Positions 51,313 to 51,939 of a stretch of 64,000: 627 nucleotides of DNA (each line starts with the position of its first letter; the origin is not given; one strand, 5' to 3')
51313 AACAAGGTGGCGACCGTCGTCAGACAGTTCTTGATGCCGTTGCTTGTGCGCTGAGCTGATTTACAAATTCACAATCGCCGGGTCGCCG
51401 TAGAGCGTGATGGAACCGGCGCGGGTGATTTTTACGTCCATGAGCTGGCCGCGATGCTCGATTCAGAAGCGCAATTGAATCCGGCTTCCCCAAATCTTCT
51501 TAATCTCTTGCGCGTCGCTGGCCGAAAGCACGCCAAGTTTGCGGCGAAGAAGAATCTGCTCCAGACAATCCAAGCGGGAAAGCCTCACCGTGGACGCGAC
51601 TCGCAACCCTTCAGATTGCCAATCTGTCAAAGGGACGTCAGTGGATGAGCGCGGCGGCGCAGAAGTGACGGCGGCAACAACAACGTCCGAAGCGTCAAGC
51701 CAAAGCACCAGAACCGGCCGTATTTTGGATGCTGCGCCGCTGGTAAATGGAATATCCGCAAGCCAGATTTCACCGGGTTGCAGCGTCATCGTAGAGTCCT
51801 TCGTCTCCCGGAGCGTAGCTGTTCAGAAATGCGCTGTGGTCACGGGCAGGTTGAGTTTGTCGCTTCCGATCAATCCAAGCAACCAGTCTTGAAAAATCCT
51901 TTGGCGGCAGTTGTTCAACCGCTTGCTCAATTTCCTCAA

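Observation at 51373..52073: MazEF-like cassette sits between a 72-bp duplication of the miaB 3' end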

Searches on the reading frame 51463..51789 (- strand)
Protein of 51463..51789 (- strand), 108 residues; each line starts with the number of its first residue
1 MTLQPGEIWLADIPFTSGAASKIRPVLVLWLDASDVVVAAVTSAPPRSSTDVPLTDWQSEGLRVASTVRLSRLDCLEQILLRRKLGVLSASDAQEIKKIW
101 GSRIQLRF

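Call 4: search_protein_families(library=pfam, proteins=[window:51463-51789:-], max_evalue=0.01)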
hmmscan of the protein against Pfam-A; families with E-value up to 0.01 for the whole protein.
window:51463-51789:- (108 aa): 1 family
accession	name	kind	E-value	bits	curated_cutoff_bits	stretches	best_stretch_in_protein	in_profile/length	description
PF02452.23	PemK_toxin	-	1.2e-11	45.2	23.1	1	5-98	2-103/109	PemK-like, MazF-like toxin of type II toxin-antitoxin system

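Call 7: find_encoding_contigs(protein=window:51463-51789:-, flank=6000, max_places=10)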
Protein window:51463-51789:- (108 aa): 5 contigs read that carry it; 4 places shown.
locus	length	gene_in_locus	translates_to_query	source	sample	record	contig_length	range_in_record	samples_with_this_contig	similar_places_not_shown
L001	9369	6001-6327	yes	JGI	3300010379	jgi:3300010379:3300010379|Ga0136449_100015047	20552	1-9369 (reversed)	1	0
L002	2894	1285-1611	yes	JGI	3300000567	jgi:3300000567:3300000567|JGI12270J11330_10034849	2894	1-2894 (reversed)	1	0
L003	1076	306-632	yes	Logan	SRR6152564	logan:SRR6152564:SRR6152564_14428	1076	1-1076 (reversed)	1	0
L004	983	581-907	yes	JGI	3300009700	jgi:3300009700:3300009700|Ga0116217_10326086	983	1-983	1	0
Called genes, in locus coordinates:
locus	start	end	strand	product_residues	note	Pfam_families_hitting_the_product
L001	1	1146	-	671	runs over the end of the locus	PF00072:Response_reg (faint), PF00989:PAS (faint), PF08448:PAS_4 (weak), PF13188:PAS_8 (faint), PF08447:PAS_3 (weak), PF13426:PAS_9, PF08448:PAS_4, PF07228:SpoIIE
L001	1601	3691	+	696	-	PF00009:GTP_EFTU, PF22042:EF-G_D2, PF03144:GTP_EFTU_D2, PF14492:EFG_III, PF16658:RF3_C (faint), PF03764:EFG_IV, PF00679:EFG_C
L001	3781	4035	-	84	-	PF04325:DUF465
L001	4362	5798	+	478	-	PF00919:UPF0004, PF04055:Radical_SAM, PF01938:TRAM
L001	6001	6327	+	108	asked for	PF02452:PemK_toxin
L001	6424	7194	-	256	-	PF00561:Abhydrolase_1, PF12146:Hydrolase_4 (weak), PF12697:Abhydrolase_6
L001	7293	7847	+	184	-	-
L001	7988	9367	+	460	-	?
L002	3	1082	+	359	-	?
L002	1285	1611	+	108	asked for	PF02452:PemK_toxin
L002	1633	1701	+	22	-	-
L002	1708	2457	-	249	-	PF00561:Abhydrolase_1, PF12146:Hydrolase_4 (weak), PF12697:Abhydrolase_6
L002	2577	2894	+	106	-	?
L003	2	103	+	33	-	?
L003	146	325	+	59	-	-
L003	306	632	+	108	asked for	PF02452:PemK_toxin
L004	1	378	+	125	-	?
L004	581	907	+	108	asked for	PF02452:PemK_toxin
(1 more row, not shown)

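Call 22: find_related_loci(query=window:51463-51789:-, collection=metagenome_contigs, flank=3000)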
Query window:51463-51789:- (108 aa) in metagenome_contigs; peptide patterns used: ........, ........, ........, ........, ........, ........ (x = any residue, [..] = any of these).
600 stretches matched a pattern (row limit reached: there are more); 55 encode a relative of the query (tblastn E <= 1e-3); 55 distinct loci.
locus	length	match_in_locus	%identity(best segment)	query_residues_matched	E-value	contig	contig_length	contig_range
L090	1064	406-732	78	1-108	3e-54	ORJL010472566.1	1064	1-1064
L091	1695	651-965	76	4-108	3e-52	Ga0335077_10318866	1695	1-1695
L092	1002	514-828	72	4-108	6e-52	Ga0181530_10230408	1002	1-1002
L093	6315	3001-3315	71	4-108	1e-48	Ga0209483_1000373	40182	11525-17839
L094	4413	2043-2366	75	1-108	4e-48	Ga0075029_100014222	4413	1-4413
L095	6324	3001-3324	75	1-108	4e-48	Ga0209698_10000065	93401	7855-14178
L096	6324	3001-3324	69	1-108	6e-47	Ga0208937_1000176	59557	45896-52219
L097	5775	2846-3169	79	1-108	1e-46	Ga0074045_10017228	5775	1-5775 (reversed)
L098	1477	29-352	78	1-108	4e-47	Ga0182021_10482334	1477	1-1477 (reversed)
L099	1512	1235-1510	82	1-92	2e-45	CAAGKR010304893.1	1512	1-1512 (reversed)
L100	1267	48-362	75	4-108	1e-45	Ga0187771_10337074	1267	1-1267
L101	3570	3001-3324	65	1-108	5e-44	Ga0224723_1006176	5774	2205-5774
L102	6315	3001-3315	76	4-108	4e-44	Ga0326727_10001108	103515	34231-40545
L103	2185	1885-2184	69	5-104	4e-44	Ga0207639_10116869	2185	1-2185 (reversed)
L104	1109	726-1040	72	4-108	5e-45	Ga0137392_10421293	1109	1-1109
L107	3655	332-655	65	1-108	4e-42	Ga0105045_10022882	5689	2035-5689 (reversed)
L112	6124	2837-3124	80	13-108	6e-41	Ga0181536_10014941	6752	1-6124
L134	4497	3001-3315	74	4-108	1e-50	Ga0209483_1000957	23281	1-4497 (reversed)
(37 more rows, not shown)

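Call 52: search_protein_families(library=ncbifam, proteins=[window:51463-51789:-], max_evalue=1)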
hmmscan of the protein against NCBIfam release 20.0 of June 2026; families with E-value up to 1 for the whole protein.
window:51463-51789:- (108 aa): 0 families

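Call 53: search_protein_families(library=padloc, proteins=[window:51463-51789:-], max_evalue=1)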
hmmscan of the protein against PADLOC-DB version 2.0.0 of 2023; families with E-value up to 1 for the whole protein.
window:51463-51789:- (108 aa): 0 families

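Call 62: search_solved_structures(query=window:51463-51789:-, max_evalue=0.01)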
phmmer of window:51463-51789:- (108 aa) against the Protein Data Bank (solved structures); distinct sequences matched with E-value up to 0.01: 0.

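Call 64: find_homologous_proteins(query=window:51463-51789:-, max_evalue=0.00001)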
Query window:51463-51789:- (108 aa): 1534 proteins with E <= 0.00001 among 1546 candidates; the best 120 are listed.
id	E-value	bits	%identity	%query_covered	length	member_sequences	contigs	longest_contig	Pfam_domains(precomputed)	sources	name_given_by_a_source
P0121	1.0e-57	211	94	100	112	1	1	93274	PF02452.24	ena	-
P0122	1.2e-55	204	91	100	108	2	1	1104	PF02452.24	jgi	jgi:mRNA interferase MazF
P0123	2.1e-53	197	89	100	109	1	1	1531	PF02452.24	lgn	-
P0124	8.1e-51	189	84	100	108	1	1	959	PF02452.24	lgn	-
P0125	1.6e-50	188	86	97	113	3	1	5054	PF02452.24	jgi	jgi:mRNA interferase MazF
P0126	1.8e-50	187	82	100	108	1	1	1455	PF02452.24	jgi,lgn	jgi:mRNA interferase MazF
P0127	2.6e-50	187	81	100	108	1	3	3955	PF02452.24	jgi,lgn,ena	-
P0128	5.5e-50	186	85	100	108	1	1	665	PF02452.24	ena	-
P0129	1.3e-49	185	82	100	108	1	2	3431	PF02452.24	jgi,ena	jgi:mRNA interferase MazF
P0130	1.3e-49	185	81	100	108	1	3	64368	PF02452.24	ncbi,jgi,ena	jgi:mRNA interferase MazF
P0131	1.7e-49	184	82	100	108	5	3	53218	PF02452.24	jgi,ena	jgi:mRNA interferase MazF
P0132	1.8e-49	184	81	100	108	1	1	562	PF02452.24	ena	-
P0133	2.6e-49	184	80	100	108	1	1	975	PF02452.24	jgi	jgi:mRNA interferase MazF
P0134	4.7e-49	183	81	100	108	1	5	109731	PF02452.24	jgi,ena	jgi:mRNA interferase MazF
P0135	9.7e-49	182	81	100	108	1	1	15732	PF02452.24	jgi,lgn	jgi:mRNA interferase MazF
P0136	2.3e-48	181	79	100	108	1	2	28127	PF02452.24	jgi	jgi:mRNA interferase MazF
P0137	2.5e-48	181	81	100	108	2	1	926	PF02452.24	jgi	-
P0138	3.0e-48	180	81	97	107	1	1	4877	PF02452.24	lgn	-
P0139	6.1e-48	179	76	97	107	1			PF02452.24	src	-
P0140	1.2e-47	178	81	97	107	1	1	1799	PF02452.24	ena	-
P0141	1.3e-47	178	80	100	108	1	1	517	PF02452.24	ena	-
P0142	1.6e-47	178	80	100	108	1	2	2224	PF02452.24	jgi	jgi:mRNA-degrading endonuclease toxin of MazEF toxin-antitoxin module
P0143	2.1e-47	178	80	100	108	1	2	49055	PF02452.24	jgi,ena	jgi:mRNA interferase MazF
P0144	2.2e-47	178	79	100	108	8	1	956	PF02452.24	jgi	jgi:PemK-like, MazF-like toxin of type II toxin-antitoxin system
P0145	3.3e-47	177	77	100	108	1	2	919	PF02452.24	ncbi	-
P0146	5.1e-47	176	80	100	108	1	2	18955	PF02452.24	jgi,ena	jgi:mRNA interferase MazF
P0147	6.1e-47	176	80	97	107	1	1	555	PF02452.24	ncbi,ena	-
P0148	7.5e-47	176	80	100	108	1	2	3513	PF02452.24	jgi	jgi:mRNA interferase MazF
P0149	7.9e-47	176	77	97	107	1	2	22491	PF02452.24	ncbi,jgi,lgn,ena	jgi:mRNA interferase MazF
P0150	8.3e-47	176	79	100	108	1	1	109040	PF02452.24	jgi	jgi:mRNA interferase MazF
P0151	8.4e-47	176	78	100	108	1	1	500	PF02452.24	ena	-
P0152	9.0e-47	176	76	97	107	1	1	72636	PF02452.24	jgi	jgi:mRNA interferase MazF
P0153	1.2e-46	175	76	97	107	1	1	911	PF02452.24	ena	-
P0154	1.4e-46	175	81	100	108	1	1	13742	PF02452.24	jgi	jgi:mRNA interferase MazF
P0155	1.8e-46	175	77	100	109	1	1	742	PF02452.24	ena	-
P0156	1.9e-46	175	79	100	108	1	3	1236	PF02452.24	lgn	-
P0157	2.3e-46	174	79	100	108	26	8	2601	PF02452.24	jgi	jgi:mRNA interferase MazF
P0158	2.4e-46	174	78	97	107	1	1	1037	PF02452.24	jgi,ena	jgi:mRNA interferase MazF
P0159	2.4e-46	174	80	100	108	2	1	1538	PF02452.24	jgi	jgi:mRNA interferase MazF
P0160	3.3e-46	174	77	100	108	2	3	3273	PF02452.24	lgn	-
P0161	3.7e-46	174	78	100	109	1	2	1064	PF02452.24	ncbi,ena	-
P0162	3.7e-46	174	77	100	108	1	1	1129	PF02452.24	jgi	jgi:mRNA interferase MazF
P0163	3.8e-46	174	76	100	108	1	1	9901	PF02452.24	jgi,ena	jgi:mRNA interferase MazF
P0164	4.2e-46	173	76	100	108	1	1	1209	PF02452.24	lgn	-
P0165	4.9e-46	173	80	100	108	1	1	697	PF02452.24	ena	-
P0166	5.1e-46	173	76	97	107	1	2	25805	PF02452.24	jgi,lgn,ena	jgi:mRNA interferase MazF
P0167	5.5e-46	173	78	100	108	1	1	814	PF02452.24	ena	-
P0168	6.4e-46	173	80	100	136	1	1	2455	PF02452.24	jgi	-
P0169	7.0e-46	173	74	100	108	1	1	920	PF02452.24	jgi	jgi:mRNA interferase MazF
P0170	7.8e-46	173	80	97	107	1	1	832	PF02452.24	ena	-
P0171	7.9e-46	172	79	96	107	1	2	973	PF02452.24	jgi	jgi:mRNA interferase MazF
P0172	8.7e-46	172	74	97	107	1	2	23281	PF02452.24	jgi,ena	-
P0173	9.4e-46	172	78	100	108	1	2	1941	PF02452.24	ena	-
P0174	9.6e-46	172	78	100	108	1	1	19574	PF02452.24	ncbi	-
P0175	1.0e-45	172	75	100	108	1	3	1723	PF02452.24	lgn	-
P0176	1.2e-45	172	74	97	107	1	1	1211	PF02452.24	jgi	jgi:mRNA interferase MazF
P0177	1.2e-45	172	75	97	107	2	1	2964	PF02452.24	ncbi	ncbi:MAG: type II toxin-antitoxin system PemK/MazF family toxin [Verrucomicrobiota bacterium]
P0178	1.3e-45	172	78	100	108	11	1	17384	PF02452.24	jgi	jgi:mRNA interferase MazF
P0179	1.4e-45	172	77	100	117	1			PF02452.24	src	-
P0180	1.5e-45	172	78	96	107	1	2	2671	PF02452.24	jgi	jgi:mRNA interferase MazF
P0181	1.6e-45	171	78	100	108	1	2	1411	PF02452.24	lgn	-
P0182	1.7e-45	171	79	97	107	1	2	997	PF02452.24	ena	-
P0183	1.9e-45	171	78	96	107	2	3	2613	PF02452.24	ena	-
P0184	2.1e-45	171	76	96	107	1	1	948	PF02452.24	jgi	jgi:mRNA interferase MazF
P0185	2.2e-45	171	75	97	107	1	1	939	PF02452.24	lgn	-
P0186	2.4e-45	171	80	95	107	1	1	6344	PF02452.24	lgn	-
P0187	2.6e-45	171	77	100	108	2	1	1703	PF02452.24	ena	-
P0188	2.6e-45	171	74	100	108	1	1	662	PF02452.24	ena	-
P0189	2.6e-45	171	74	97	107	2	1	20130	PF02452.24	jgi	jgi:mRNA interferase MazF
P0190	2.7e-45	171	76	100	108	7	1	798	PF02452.24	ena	-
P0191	2.8e-45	171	75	100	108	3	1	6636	PF02452.24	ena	-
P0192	2.8e-45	171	78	96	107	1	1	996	PF02452.24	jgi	jgi:mRNA interferase MazF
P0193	2.9e-45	171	75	100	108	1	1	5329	PF02452.24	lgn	-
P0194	2.9e-45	171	75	98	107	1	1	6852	PF02452.24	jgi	jgi:mRNA interferase MazF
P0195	3.0e-45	171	77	100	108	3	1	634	PF02452.24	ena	-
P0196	3.5e-45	170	72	97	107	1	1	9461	PF02452.24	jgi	jgi:mRNA interferase MazF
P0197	3.8e-45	170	73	97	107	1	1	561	PF02452.24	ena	-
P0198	3.8e-45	170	75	97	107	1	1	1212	PF02452.24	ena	-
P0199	4.0e-45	170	74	97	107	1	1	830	PF02452.24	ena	-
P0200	4.0e-45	170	76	100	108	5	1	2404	PF02452.24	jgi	-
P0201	4.0e-45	170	78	97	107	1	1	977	PF02452.24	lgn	-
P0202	4.2e-45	170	78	100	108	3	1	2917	PF02452.24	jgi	jgi:mRNA interferase MazF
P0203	4.3e-45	170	75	97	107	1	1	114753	PF02452.24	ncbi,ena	-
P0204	4.5e-45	170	76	97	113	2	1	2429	PF02452.24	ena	-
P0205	5.1e-45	170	74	100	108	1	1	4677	PF02452.24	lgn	-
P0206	5.4e-45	170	73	97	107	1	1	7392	PF02452.24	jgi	jgi:mRNA interferase MazF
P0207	5.4e-45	170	75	98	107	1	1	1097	PF02452.24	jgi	jgi:mRNA interferase MazF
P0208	5.6e-45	170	73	100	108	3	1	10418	PF02452.24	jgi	jgi:mRNA interferase MazF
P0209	5.8e-45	170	76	97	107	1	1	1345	PF02452.24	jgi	jgi:mRNA-degrading endonuclease toxin of MazEF toxin-antitoxin module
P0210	6.1e-45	170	76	100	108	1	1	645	PF02452.24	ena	-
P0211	6.8e-45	169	75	97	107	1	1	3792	PF02452.24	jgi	jgi:mRNA interferase MazF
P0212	7.7e-45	169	76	96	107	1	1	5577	PF02452.24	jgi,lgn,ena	-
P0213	7.8e-45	169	74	97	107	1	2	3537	PF02452.24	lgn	-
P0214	8.6e-45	169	74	97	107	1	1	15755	PF02452.24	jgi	jgi:PemK-like, MazF-like toxin of type II toxin-antitoxin system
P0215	9.0e-45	169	73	97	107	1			PF02452.24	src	-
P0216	9.3e-45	169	74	100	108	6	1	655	PF02452.24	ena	-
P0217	9.5e-45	169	78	97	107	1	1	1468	PF02452.24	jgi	jgi:mRNA interferase MazF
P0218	9.6e-45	169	73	97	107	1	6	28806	PF02452.24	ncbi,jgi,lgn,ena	ncbi:MAG: type II toxin-antitoxin system PemK/MazF family toxin [Verrucomicrobiota bacterium]|jgi:mR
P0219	9.9e-45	169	77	97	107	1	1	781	PF02452.24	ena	-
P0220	1.0e-44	169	73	97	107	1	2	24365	PF02452.24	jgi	jgi:mRNA interferase MazF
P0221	1.0e-44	169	73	97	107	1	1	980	PF02452.24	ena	-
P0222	1.1e-44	169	74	97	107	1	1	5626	PF02452.24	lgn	-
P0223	1.1e-44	169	73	97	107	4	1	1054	PF02452.24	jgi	-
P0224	1.1e-44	169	73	97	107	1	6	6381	PF02452.24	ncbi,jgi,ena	jgi:mRNA interferase MazF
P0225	1.2e-44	169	77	100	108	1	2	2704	PF02452.24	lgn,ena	-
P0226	1.2e-44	169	76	96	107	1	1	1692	PF02452.24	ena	-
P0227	1.4e-44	169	73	97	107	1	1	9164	PF02452.24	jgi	jgi:mRNA interferase MazF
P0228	1.5e-44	168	77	97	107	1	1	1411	PF02452.24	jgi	jgi:mRNA interferase MazF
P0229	1.5e-44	168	72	97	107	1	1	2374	PF02452.24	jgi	-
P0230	1.7e-44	168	76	100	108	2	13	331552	PF02452.24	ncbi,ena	ncbi:MAG: type II toxin-antitoxin system PemK/MazF family toxin [Limisphaerales bacterium]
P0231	1.9e-44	168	73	97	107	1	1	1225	PF02452.24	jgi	jgi:mRNA interferase MazF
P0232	1.9e-44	168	73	97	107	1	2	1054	PF02452.24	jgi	jgi:mRNA interferase MazF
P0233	2.1e-44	168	77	100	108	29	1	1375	PF02452.24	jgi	jgi:mRNA interferase MazF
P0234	2.1e-44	168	73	97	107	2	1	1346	PF02452.24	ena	-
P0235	2.1e-44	168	78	96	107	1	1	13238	PF02452.24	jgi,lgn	jgi:mRNA interferase MazF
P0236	2.2e-44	168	73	97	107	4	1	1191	PF02452.24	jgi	-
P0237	2.4e-44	168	73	97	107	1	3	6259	PF02452.24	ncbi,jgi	ncbi:MAG TPA: type II toxin-antitoxin system PemK/MazF family toxin [Verrucomicrobiae bacterium]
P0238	2.5e-44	168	76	97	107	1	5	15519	PF02452.24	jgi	jgi:mRNA interferase MazF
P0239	2.7e-44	168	73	97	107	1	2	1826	PF02452.24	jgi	jgi:mRNA interferase MazF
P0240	2.8e-44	168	75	100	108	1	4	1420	PF02452.24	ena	-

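Call 65: find_encoding_contigs(protein=P0121, flank=4000, max_places=3)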
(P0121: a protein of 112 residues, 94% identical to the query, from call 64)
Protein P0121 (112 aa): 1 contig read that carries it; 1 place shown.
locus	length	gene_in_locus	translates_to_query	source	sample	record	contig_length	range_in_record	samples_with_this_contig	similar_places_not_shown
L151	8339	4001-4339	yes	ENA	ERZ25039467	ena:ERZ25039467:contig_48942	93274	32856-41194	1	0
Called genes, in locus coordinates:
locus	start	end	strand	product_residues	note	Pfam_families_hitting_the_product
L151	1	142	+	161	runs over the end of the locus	PF00009:GTP_EFTU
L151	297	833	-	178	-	-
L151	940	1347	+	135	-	PF14492:EFG_III, PF03764:EFG_IV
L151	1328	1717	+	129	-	PF03764:EFG_IV, PF00679:EFG_C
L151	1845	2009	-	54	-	PF04325:DUF465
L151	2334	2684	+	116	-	PF00919:UPF0004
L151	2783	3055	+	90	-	PF04055:Radical_SAM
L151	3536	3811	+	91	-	PF01938:TRAM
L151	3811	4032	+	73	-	-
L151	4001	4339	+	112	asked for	PF02452:PemK_toxin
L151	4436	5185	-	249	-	PF00561:Abhydrolase_1, PF12146:Hydrolase_4, PF12697:Abhydrolase_6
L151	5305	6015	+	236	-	-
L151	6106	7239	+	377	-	PF16930:Porin_5 (faint)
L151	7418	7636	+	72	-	-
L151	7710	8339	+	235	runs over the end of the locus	PF12849:PBP_like_2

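Call 66: find_encoding_contigs(protein=P0134, flank=4000, max_places=6)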
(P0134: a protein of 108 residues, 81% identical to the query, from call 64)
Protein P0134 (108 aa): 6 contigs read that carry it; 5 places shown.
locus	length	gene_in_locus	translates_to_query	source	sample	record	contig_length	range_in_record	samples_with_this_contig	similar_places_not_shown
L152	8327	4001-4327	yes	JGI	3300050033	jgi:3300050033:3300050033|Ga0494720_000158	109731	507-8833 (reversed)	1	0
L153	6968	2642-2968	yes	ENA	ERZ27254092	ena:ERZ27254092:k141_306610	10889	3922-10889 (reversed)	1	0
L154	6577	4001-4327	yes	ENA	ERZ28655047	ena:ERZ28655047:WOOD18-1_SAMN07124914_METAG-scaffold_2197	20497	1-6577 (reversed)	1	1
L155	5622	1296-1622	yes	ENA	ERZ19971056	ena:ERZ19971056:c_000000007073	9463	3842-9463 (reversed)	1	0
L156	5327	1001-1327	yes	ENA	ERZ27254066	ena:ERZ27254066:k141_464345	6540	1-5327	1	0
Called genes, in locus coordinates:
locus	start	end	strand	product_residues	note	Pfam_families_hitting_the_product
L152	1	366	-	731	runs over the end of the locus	PF02743:dCache_1 (faint), PF00069:Pkinase, PF07714:PK_Tyr_Ser-Thr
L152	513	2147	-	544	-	PF00072:Response_reg, PF08448:PAS_4 (weak), PF13426:PAS_9 (weak), PF07228:SpoIIE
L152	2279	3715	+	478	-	PF00919:UPF0004, PF04055:Radical_SAM, PF01938:TRAM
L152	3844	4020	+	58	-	-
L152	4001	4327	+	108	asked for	PF02452:PemK_toxin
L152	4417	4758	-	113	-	-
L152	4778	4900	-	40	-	-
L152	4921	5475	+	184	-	-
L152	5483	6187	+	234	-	PF01243:PNPOx_N, PF10590:PNP_phzG_C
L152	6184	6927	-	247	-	PF04338:DUF481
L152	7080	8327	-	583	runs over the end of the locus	PF00521:DNA_topoisoIV, PF03989:DNA_gyraseA_C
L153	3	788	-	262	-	?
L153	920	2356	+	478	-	PF00919:UPF0004, PF04055:Radical_SAM, PF01938:TRAM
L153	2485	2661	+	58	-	-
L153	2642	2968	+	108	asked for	PF02452:PemK_toxin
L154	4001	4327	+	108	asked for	PF02452:PemK_toxin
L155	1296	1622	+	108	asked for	PF02452:PemK_toxin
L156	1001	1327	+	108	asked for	PF02452:PemK_toxin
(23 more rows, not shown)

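Call 72: search_solved_structures(query=A2, max_evalue=1, show_alignments=1)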
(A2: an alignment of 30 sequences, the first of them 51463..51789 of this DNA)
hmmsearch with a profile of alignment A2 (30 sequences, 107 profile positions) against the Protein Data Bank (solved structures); distinct sequences matched with E-value up to 1: 5.
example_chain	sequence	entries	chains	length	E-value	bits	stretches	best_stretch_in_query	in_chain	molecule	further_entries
4of1_A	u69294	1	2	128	5.7e-05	26.7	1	2-97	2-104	mRNA interferase MazF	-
2mf2_A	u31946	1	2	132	0.00011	25.8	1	3-97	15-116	mRNA interferase MazF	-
4mzm_A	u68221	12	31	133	0.00011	25.7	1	3-97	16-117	mRNA interferase MazF | MazF mRNA interferase | Endoribonuclease MazF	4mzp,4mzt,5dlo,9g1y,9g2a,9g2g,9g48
5hjz_A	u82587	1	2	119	0.61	13.7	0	1-97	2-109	Endoribonuclease MazF9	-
6kyt_A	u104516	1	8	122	0.67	13.5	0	1-97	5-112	Endoribonuclease MazF9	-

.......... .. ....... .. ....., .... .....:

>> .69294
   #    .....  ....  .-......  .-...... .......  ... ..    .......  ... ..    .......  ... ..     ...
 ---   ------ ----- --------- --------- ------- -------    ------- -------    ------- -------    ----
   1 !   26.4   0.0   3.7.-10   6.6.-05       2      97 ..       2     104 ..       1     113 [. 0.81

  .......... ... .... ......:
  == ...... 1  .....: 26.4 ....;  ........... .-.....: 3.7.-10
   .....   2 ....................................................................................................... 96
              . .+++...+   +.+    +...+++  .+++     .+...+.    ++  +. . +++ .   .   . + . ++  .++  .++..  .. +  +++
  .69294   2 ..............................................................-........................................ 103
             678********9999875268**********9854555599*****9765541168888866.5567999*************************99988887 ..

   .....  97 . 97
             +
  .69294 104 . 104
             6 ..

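Call 76: search_protein_families(library=pfam, proteins=[L152:4417-4758:-, L134:2098-2652:+, L107:745-1020:+, L107:950-1261:+], max_evalue=0.01)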
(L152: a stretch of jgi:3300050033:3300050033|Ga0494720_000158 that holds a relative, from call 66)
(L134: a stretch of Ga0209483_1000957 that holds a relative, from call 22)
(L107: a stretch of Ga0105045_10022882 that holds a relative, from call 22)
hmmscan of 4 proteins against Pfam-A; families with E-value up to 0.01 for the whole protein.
L152:4417-4758:- (113 aa): 0 families

L134:2098-2652:+ (184 aa): 0 families

L107:745-1020:+ (91 aa): 0 families

L107:950-1261:+ (103 aa): 0 families
